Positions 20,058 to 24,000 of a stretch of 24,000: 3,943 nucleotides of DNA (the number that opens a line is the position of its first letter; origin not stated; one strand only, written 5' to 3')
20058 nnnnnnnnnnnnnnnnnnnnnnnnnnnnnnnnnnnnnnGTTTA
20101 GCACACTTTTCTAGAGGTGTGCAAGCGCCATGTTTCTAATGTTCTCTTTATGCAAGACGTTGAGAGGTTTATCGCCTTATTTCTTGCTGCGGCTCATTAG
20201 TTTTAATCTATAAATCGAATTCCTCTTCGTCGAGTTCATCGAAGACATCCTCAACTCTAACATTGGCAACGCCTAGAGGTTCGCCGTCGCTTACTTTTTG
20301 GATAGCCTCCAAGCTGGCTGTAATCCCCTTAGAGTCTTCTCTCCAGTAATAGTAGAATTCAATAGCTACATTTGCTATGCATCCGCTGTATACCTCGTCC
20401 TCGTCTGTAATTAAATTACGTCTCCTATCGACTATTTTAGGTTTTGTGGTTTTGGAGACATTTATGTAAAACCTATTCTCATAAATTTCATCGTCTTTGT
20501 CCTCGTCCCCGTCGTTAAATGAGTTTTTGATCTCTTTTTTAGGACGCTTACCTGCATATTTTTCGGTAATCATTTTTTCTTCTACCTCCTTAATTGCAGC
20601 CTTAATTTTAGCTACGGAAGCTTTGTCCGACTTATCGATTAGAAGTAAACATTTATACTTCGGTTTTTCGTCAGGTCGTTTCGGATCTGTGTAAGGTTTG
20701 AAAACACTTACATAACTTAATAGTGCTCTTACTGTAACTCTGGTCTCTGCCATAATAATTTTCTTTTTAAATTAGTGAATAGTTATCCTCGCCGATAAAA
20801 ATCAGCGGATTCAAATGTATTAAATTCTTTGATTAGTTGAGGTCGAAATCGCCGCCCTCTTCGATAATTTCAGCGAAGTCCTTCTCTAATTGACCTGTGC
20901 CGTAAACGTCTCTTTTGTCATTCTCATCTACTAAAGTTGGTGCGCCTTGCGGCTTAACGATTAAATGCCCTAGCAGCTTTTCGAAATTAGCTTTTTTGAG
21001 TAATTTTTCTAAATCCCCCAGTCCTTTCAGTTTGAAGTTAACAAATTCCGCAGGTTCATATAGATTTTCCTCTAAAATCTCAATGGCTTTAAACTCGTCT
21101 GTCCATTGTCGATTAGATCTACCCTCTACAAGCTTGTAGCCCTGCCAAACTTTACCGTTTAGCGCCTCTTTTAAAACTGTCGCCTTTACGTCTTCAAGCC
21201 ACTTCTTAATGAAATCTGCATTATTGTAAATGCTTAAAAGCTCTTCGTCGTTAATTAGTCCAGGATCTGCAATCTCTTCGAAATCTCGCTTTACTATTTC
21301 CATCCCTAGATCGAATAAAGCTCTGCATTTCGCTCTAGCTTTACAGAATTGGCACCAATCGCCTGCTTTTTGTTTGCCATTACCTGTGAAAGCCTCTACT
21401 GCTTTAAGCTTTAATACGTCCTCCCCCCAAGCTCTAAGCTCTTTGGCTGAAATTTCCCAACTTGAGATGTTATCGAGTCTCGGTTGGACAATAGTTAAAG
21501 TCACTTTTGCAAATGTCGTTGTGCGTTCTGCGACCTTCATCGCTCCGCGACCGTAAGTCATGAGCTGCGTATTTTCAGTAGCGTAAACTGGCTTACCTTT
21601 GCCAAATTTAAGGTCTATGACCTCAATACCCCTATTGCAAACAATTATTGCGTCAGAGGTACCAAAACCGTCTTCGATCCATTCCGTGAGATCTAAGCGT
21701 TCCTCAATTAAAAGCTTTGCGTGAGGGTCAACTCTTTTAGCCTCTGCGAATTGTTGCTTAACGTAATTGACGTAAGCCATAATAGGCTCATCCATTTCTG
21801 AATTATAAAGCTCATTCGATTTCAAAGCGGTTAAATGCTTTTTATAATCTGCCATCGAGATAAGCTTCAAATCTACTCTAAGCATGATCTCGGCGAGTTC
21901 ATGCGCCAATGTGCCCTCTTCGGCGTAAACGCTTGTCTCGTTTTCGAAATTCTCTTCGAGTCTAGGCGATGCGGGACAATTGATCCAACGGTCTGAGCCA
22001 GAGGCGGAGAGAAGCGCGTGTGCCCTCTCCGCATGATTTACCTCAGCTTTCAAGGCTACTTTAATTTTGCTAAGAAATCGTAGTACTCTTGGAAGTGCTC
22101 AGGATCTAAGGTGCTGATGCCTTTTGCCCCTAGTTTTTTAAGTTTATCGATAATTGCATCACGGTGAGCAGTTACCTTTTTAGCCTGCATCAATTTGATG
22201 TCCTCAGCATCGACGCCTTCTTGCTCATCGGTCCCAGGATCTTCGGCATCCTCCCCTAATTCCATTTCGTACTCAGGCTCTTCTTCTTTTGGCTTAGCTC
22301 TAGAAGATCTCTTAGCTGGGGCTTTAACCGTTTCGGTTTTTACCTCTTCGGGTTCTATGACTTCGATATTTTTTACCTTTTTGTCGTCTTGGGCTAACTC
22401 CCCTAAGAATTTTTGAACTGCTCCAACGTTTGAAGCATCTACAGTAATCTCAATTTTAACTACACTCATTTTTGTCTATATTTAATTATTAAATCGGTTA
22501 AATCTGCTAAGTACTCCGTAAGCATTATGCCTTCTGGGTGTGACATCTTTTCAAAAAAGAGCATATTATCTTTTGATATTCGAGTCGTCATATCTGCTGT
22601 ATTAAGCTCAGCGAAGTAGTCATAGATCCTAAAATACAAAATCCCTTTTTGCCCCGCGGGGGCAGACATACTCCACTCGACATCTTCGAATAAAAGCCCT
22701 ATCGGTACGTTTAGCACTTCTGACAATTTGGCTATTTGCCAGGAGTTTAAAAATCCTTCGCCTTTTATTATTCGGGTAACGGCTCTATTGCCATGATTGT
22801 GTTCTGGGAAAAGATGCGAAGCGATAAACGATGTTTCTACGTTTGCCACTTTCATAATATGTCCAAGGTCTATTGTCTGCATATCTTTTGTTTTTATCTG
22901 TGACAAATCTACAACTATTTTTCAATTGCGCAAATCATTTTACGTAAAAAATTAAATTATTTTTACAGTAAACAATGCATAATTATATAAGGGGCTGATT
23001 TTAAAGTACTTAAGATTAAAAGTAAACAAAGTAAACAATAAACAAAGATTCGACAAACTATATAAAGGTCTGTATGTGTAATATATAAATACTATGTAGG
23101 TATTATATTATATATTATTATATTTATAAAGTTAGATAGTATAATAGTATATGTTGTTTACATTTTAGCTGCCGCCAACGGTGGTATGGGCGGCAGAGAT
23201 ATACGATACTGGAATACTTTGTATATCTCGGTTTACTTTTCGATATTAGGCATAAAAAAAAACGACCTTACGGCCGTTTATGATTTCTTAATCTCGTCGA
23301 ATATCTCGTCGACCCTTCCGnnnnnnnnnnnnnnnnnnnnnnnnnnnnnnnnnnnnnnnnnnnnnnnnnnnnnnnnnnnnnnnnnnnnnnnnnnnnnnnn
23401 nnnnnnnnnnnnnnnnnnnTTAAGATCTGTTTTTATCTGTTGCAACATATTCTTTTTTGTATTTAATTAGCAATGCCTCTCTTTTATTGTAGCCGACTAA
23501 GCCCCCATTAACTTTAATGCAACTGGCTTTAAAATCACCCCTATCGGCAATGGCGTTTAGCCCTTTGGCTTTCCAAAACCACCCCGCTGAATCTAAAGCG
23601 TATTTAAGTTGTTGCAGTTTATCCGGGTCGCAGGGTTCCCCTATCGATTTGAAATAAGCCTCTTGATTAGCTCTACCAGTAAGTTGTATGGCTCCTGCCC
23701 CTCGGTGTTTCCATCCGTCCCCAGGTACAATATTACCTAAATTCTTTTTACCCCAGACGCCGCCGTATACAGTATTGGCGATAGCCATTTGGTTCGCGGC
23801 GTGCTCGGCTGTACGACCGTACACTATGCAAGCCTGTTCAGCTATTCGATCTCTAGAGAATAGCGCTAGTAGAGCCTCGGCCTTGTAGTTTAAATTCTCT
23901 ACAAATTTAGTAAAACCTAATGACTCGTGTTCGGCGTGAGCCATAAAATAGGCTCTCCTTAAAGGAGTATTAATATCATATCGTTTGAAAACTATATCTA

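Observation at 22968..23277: Second, collinear copy (R2) of the boundary element, 14.6 kb away between the endolysin and the early operon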

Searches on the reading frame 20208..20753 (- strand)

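Call 7: search_protein_families(library=phrogs, proteins=[window:20208-20753:-], max_evalue=0.001)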
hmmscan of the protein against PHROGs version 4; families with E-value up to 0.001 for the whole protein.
window:20208-20753:- (181 aa): 1 family
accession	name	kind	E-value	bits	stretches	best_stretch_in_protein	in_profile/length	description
phrog_112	-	DNA, RNA and nucleotide metabolism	2.3e-48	166.2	1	6-179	23-199/265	Gp2.5-like ssDNA binding protein and ssDNA annealing protein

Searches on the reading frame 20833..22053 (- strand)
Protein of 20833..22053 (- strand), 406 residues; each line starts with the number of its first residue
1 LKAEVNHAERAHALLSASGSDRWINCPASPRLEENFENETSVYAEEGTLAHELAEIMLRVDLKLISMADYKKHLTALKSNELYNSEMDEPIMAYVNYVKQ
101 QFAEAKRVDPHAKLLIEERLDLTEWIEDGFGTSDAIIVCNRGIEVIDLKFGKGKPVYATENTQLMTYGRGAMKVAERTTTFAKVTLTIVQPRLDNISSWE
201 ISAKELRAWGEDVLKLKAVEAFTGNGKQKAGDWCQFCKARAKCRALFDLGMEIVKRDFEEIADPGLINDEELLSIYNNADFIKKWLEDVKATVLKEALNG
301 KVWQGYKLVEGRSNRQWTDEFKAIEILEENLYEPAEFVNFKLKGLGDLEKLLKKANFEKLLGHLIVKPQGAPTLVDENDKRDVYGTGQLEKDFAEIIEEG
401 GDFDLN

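Call 7: search_protein_families(library=phrogs, proteins=[window:20833-22053:-], max_evalue=0.001)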
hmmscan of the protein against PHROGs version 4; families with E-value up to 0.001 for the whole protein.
window:20833-22053:- (406 aa): 2 families
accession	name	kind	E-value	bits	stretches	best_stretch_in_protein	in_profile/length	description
phrog_69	-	DNA, RNA and nucleotide metabolism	9e-117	392.1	1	3-399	78-479/501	exonuclease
phrog_3953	-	DNA, RNA and nucleotide metabolism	2.2e-26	93.7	1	6-217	7-181/186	exonuclease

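Call 19: find_related_loci(query=window:20833-22053:-, collection=viral_contigs, flank=10000)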
Query window:20833-22053:- (406 aa) in viral_contigs; peptide patterns used: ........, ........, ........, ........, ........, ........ (x = any residue, [..] = any of these).
171 stretches matched a pattern; 67 encode a relative of the query (tblastn E <= 1e-3); 67 distinct loci.
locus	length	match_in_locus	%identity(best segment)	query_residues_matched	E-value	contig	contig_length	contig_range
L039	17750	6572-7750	70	5-396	0e+0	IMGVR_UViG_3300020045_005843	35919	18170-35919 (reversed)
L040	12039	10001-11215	64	1-404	5e-173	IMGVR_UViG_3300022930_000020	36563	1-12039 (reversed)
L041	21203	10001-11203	66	5-406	2e-172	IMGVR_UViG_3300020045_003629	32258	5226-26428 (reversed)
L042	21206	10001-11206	64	2-406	2e-167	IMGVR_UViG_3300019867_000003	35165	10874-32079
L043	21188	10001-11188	63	2-396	2e-167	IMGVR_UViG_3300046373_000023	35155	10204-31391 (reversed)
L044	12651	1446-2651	63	2-406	7e-166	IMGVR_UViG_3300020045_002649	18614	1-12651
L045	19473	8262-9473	56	5-405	4e-147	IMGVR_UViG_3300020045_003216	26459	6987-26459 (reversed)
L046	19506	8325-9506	56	4-395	2e-146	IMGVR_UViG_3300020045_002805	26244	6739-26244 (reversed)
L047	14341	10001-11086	42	12-386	4e-88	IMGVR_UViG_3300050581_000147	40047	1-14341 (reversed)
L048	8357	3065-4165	41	12-393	7e-87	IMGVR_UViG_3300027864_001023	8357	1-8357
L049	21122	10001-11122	41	12-400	7e-87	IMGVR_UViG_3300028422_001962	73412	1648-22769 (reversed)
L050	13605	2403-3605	39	1-396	2e-86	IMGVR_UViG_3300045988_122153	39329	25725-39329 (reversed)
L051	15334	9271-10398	40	12-402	1e-84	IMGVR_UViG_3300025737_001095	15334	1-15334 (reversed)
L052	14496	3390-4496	40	12-395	1e-84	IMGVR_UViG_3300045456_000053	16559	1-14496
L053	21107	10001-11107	40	12-395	3e-84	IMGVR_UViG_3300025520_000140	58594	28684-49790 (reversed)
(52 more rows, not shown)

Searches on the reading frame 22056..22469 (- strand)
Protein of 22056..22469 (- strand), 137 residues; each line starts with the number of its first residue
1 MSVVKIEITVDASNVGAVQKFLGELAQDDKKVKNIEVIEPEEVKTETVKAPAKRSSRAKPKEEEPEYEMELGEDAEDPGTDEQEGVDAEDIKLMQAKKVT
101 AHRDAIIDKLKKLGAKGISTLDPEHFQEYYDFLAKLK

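Call 7: search_protein_families(library=phrogs, proteins=[window:22056-22469:-], max_evalue=0.001)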
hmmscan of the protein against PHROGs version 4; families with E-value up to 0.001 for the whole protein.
window:22056-22469:- (137 aa): 2 families
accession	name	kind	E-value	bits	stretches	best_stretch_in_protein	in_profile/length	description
phrog_5053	-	unknown function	4.5e-06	27.9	1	5-135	1-98/99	-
phrog_408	-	unknown function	5.8e-05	24.4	1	50-136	23-108/111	-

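Call 24: search_protein_families(library=pfam, proteins=[window:22056-22469:-], max_evalue=0.01)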
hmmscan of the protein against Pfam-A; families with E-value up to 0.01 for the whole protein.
window:22056-22469:- (137 aa): 0 families

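Call 80: search_solved_structures(query=window:22056-22469:-, max_evalue=1)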
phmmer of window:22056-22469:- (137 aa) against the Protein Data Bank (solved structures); distinct sequences matched with E-value up to 1: 14.
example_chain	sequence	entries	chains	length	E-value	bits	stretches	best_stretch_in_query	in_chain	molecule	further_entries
4bts_AJ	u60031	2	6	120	0.04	17.4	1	4-70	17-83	40S RIBOSOMAL PROTEIN RPS20E | RIBOSOMAL PROTEIN S10 CONTAINING PROTEIN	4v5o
9v1k_sw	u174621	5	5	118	0.29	14.6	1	5-71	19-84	40S ribosomal protein S20, putative | Small ribosomal subunit protein uS10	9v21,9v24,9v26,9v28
7nwh_UU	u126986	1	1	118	0.64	13.5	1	3-63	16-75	40S ribosomal protein S20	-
8q7z_At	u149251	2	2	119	0.65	13.5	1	3-63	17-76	40S ribosomal protein S20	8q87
3jag_UU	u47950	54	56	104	0.65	13.4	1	4-62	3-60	uS10 | ribosomal protein uS10 | 40S ribosomal protein S20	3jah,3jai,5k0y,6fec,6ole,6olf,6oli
3jaj_SU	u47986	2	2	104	0.66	13.4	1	4-62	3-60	Ribosomal protein uS10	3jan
7oyc_U2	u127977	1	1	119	0.66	13.4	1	3-63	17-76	40S ribosomal protein S20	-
22tu_SU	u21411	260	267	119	0.66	13.4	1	3-63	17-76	40S ribosomal protein S20 | 40S RIBOSOMAL PROTEIN US10 | 40S Ribosomal protein S20e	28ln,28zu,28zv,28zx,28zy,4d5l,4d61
3j7p_SU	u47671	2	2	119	0.66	13.4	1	3-63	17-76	Ribosomal protein uS10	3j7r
5hlz_A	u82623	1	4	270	0.69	13.4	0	52-123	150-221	Inhibin beta A chain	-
7nwg_V2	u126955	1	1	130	0.81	13.1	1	3-62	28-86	40S ribosomal protein S20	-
6xa1_SU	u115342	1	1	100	0.85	13.1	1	5-65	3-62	40S ribosomal protein S20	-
6zn5_V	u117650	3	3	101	0.87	13.1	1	5-66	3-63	40S ribosomal protein S20 | ribosomal protein uS10 | uS10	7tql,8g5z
6qzp_SU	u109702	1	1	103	0.89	13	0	5-62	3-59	40S ribosomal protein S20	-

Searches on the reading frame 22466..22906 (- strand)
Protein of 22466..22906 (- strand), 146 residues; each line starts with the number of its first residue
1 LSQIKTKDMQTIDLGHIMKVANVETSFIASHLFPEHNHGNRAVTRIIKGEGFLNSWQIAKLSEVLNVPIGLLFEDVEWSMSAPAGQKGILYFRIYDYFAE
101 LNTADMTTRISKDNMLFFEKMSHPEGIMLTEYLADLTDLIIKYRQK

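Call 7: search_protein_families(library=phrogs, proteins=[window:22466-22906:-], max_evalue=0.001)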
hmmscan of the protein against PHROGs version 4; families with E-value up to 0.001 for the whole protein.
window:22466-22906:- (146 aa): 0 families

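Call 24: search_protein_families(library=pfam, proteins=[window:22466-22906:-], max_evalue=0.01)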
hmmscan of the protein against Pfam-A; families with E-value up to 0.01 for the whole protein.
window:22466-22906:- (146 aa): 0 families

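Call 79: search_solved_structures(query=window:22466-22882:-, max_evalue=1)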
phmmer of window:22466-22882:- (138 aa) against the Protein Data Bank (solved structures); distinct sequences matched with E-value up to 1: 1.
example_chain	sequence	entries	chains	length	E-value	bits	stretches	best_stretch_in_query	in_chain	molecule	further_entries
8bq8_A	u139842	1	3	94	0.79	12.9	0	96-133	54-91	Disks large-like protein 1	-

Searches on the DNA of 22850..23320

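Call 83: search_rna_families(source=window, start=22850, end=23320, threshold=evalue, max_evalue=1)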
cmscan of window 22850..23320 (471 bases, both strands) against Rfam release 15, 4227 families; matches with E-value up to 1: 0.
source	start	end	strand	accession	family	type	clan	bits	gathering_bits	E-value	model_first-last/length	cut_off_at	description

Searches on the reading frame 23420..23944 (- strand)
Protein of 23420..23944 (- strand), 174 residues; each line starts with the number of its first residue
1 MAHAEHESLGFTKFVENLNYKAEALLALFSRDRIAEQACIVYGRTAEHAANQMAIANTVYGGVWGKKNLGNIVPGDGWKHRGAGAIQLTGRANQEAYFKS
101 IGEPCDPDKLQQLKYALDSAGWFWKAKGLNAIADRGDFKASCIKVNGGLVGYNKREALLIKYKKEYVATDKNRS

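Call 7: search_protein_families(library=phrogs, proteins=[window:23420-23944:-], max_evalue=0.001)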
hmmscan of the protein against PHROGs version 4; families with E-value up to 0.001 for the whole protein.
window:23420-23944:- (174 aa): 7 families
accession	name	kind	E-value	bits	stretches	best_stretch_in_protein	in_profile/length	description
phrog_181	-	lysis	1.7e-49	170.5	1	1-170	374-534/769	endolysin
phrog_26317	-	unknown function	4.7e-24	85.6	1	50-159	4-110/119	-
phrog_9506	-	lysis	9.5e-14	52.8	1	64-156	73-183/330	endolysin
phrog_14712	-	moron, auxiliary metabolic gene and host takeover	1.5e-13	51.6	1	65-160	76-181/322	chitinase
phrog_3201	-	tail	6.3e-13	48.3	1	1-164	2040-2203/2408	tail fiber protein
phrog_34417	-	unknown function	7.3e-12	46.1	1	63-147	74-171/326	-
phrog_1519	-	lysis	2.6e-09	37.7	1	49-157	248-371/502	endolysin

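Call 58: find_encoding_contigs(protein=window:23420-23944:-, flank=10000, max_places=3)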
Protein window:23420-23944:- (174 aa): no gene with exactly this product is on record in the collection.
